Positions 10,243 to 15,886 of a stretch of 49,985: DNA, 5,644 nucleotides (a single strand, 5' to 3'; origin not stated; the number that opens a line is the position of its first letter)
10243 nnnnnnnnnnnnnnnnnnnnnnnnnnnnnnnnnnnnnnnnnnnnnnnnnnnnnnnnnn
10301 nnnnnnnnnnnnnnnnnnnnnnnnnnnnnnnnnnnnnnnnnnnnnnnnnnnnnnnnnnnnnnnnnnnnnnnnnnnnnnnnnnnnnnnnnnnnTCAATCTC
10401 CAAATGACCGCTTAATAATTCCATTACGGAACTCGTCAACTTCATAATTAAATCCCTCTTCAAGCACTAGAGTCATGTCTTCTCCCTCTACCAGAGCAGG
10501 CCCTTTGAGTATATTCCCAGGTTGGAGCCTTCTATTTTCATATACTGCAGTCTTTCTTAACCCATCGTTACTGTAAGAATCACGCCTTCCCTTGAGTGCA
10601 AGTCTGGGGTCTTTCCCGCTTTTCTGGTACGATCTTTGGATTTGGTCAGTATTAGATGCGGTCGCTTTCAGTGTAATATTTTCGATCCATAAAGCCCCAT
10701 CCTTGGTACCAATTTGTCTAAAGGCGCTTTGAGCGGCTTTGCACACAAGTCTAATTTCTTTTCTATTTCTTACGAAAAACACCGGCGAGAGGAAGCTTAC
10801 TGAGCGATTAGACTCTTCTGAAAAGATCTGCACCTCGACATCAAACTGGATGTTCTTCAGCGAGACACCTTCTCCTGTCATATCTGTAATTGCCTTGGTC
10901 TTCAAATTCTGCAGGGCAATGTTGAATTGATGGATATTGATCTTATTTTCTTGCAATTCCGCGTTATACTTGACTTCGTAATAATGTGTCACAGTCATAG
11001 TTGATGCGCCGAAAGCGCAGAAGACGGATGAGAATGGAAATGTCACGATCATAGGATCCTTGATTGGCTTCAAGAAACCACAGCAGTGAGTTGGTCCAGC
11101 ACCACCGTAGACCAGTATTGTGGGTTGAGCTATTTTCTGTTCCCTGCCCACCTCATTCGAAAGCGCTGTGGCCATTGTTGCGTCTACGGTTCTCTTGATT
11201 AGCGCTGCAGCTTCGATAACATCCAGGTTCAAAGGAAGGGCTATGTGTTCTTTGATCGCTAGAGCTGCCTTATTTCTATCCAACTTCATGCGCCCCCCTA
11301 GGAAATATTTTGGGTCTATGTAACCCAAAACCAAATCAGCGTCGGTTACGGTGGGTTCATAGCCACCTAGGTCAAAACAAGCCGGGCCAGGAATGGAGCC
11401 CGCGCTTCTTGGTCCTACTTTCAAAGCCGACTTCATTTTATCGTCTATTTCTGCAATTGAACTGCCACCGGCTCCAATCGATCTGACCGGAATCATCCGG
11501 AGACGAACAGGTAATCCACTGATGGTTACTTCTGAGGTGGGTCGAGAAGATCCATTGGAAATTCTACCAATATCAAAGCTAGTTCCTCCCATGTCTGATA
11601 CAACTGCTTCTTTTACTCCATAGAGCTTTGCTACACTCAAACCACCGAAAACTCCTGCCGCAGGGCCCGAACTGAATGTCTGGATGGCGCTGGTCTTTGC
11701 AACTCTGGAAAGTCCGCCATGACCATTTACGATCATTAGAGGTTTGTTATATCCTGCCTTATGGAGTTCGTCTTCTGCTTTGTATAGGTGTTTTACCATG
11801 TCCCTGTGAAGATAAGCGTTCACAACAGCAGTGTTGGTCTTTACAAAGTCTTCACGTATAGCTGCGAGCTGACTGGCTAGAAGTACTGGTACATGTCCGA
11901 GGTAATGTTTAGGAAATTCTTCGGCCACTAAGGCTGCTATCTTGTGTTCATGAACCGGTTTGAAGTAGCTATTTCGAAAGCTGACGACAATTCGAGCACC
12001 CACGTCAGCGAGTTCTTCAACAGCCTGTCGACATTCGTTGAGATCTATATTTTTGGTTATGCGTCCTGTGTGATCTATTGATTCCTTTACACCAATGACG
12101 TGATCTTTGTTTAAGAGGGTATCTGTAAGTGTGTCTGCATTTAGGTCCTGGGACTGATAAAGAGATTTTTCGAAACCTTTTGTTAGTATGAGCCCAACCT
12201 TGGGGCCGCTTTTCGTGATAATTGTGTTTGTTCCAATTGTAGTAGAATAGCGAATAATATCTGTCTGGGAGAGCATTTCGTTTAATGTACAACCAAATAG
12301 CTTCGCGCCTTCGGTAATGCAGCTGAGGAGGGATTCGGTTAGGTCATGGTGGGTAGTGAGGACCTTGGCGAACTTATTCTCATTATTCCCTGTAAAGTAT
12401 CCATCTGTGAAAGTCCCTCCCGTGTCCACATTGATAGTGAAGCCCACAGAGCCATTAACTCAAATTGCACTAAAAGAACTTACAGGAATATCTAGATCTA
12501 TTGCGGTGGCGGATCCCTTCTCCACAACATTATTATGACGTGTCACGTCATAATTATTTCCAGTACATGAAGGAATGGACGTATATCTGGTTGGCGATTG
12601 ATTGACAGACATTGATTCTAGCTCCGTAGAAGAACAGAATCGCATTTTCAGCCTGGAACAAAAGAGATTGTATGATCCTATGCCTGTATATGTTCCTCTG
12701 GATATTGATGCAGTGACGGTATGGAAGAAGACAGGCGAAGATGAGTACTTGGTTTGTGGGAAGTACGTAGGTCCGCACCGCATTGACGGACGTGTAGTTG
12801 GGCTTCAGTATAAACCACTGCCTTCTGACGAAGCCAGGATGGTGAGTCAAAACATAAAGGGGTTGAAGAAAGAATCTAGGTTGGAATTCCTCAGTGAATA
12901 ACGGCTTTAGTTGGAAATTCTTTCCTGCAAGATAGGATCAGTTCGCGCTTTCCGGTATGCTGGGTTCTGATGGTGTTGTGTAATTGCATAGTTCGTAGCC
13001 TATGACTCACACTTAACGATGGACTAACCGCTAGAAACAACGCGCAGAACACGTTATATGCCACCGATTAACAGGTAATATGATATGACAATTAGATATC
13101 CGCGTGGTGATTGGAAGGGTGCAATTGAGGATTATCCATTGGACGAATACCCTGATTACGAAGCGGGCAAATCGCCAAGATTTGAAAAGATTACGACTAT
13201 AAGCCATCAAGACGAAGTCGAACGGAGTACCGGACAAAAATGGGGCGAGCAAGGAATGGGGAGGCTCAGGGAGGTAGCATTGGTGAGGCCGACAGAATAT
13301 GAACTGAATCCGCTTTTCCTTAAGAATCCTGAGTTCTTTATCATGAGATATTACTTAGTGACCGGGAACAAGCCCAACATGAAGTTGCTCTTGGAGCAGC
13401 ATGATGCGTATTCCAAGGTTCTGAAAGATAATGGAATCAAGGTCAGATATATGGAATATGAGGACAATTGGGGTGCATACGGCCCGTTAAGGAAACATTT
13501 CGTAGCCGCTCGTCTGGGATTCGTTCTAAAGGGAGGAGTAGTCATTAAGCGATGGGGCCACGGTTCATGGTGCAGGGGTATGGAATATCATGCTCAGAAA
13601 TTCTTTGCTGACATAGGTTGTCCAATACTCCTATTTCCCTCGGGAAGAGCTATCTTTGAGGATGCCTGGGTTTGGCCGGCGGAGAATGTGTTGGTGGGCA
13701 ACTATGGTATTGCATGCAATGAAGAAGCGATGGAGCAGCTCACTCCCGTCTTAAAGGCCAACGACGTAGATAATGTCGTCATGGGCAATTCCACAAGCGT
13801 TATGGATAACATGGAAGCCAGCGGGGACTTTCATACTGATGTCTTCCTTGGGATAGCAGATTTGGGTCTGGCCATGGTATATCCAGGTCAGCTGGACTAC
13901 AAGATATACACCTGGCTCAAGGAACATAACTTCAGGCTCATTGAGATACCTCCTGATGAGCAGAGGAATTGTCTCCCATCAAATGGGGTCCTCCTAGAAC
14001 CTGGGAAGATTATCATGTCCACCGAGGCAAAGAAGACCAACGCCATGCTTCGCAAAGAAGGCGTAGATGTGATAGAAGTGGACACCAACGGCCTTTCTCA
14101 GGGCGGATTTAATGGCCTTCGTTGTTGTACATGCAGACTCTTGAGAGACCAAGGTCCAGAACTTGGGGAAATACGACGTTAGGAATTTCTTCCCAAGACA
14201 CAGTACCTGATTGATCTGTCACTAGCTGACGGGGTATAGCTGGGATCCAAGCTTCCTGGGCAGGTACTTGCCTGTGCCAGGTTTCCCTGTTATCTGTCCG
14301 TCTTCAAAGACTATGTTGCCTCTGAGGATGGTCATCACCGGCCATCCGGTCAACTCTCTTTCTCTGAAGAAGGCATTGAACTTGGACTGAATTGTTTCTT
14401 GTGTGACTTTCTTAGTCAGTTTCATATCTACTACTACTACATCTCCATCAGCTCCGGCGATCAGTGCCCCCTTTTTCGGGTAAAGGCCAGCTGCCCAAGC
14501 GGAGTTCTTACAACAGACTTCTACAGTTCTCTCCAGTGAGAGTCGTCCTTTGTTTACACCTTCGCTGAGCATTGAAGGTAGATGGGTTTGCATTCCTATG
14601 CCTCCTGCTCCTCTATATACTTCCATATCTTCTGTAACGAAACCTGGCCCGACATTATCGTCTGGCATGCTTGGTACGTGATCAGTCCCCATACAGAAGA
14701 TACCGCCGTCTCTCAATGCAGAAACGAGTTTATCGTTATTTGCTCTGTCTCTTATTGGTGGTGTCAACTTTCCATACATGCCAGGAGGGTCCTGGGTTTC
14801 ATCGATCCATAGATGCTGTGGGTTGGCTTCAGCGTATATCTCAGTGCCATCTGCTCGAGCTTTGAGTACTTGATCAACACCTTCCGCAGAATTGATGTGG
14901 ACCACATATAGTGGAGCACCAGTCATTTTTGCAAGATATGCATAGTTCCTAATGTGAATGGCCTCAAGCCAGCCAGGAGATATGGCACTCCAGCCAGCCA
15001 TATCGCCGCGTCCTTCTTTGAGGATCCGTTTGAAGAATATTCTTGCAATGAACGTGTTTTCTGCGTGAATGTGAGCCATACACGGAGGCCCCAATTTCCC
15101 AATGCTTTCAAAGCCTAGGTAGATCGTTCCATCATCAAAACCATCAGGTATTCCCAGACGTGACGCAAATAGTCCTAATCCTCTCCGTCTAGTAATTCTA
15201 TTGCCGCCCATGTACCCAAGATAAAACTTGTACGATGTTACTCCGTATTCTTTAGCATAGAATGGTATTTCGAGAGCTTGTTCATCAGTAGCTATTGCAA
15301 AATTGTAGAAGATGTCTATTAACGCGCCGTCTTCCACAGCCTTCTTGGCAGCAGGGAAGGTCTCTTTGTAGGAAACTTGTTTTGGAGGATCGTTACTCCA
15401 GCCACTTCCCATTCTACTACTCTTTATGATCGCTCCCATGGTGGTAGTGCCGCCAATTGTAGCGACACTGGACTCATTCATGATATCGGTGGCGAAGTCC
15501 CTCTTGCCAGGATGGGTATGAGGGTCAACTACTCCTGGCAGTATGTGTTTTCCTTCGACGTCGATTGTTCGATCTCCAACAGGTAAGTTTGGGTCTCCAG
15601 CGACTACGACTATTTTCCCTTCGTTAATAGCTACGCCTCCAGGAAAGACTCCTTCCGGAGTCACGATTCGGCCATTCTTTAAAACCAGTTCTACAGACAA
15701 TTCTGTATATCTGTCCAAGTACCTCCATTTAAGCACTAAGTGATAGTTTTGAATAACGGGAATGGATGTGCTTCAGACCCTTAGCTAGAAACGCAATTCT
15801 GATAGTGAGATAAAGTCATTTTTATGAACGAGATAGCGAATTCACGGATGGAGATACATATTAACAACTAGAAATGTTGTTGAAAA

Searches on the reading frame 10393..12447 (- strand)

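Call 45: search_protein_families(library=pfam, proteins=[window:10393-12447:-], max_evalue=0.00001)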
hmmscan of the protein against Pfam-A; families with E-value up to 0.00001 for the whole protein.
window:10393-12447:- (684 aa): 3 families
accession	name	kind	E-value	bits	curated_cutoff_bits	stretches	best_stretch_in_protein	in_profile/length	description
PF01968.24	Hydantoinase_A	-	1.7e-70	238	22.9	1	204-483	2-284/291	Hydantoinase/oxoprolinase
PF05378.19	Hydant_A_N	-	2.6e-29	102.7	25.2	1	5-177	2-175/176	Hydantoinase/oxoprolinase N-terminal region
PF19278.4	Hydant_A_C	-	2.6e-12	47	21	1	499-674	5-186/193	Hydantoinase/oxoprolinase C-terminal domain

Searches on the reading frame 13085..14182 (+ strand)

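Call 45: search_protein_families(library=pfam, proteins=[window:13085-14182:+], max_evalue=0.00001)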
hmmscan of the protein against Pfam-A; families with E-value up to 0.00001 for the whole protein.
window:13085-14182:+ (365 aa): 2 families
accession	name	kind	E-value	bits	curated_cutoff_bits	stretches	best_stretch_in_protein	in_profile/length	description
PF02274.22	ADI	-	1.3e-14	54.5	22.8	1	262-354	281-377/377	Arginine deiminase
PF19420.4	DDAH_eukar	-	1.9e-07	31.1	23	0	236-351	163-289/291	N,N dimethylarginine dimethylhydrolase, eukaryotic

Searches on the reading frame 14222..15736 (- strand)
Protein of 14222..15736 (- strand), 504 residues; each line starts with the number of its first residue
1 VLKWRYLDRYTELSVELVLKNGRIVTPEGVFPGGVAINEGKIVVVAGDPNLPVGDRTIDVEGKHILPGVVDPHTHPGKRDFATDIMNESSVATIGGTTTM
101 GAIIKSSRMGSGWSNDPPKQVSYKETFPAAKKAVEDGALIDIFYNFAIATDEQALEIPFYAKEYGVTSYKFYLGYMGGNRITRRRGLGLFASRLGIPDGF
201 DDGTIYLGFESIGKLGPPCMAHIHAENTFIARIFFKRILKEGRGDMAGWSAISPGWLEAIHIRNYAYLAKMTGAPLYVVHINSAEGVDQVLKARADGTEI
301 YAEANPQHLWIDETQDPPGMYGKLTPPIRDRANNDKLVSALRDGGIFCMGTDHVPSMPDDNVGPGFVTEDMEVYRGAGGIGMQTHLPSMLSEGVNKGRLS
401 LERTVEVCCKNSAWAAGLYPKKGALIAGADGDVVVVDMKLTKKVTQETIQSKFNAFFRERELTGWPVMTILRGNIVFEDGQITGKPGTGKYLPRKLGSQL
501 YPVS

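Call 45: search_protein_families(library=pfam, proteins=[window:14222-15736:-], max_evalue=0.00001)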
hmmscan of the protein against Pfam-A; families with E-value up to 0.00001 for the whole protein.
window:14222-15736:- (504 aa): 2 families
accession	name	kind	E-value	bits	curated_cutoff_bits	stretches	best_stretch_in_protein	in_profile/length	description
PF07969.17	Amidohydro_3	-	4e-11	43.5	29.7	0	396-477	404-472/472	Amidohydrolase family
PF01979.26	Amidohydro_1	-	8.9e-10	38.8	25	1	335-476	233-345/345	Amidohydrolase family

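Call 49: search_protein_families(library=ncbifam, proteins=[window:14222-15736:-], max_evalue=0.00001)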
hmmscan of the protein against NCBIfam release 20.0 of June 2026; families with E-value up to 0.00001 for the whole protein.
window:14222-15736:- (504 aa): 44 families (the best 25 are shown)
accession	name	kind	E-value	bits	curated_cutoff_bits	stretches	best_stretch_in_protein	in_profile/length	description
TIGR02033.1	D-hydantoinase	equivalog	6.8e-70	236.2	393.25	2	201-494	161-454/454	dihydropyrimidinase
NF009941.0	PRK13404.1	subfamily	8.8e-67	225.8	647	2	220-498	181-465/478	dihydropyrimidinase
TIGR03178.1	allantoinase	equivalog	8.9e-56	189.5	357.85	1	16-491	1-438/441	allantoinase AllB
NF004839.0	PRK06189.1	equivalog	1.3e-53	182.3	631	2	188-485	147-439/451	allantoinase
NF006559.0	PRK09060.1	equivalog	3.7e-45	154.1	482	2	267-486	221-431/444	dihydroorotase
NF005751.0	PRK07575.1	equivalog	7.5e-43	146.6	529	2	223-484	177-427/440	dihydroorotase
NF005960.0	PRK08044.1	equivalog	1.1e-42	146.4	688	1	14-493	2-449/453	allantoinase AllB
NF002668.0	PRK02382.1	equivalog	3.9e-42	144.5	452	1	220-494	169-428/436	dihydroorotase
NF058538.1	ergo_util_ErtD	equivalog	1e-41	143.3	600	1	17-492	3-444/446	hydantoin-5-propionate amidohydrolase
NF058539.1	ergo_uti2_ErtD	equivalog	4.1e-40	138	650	2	220-493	176-446/449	hydantoin-5-propionate amidohydrolase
TIGR00857.1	pyrC_multi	subfamily_domain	5.7e-39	134.3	279.05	1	235-479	174-411/412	dihydroorotase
NF006837.0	PRK09357.1-2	equivalog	9.9e-37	126.5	575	2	204-481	161-426/428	dihydroorotase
NF006844.0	PRK09357.2-5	equivalog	3.6e-34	118.5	701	1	247-479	200-422/422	dihydroorotase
NF006836.0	PRK09357.1-1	equivalog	3.6e-33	114.9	538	1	246-483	202-430/432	dihydroorotase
NF006688.0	PRK09236.1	equivalog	2.3e-29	102.5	535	2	267-486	223-435/444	dihydroorotase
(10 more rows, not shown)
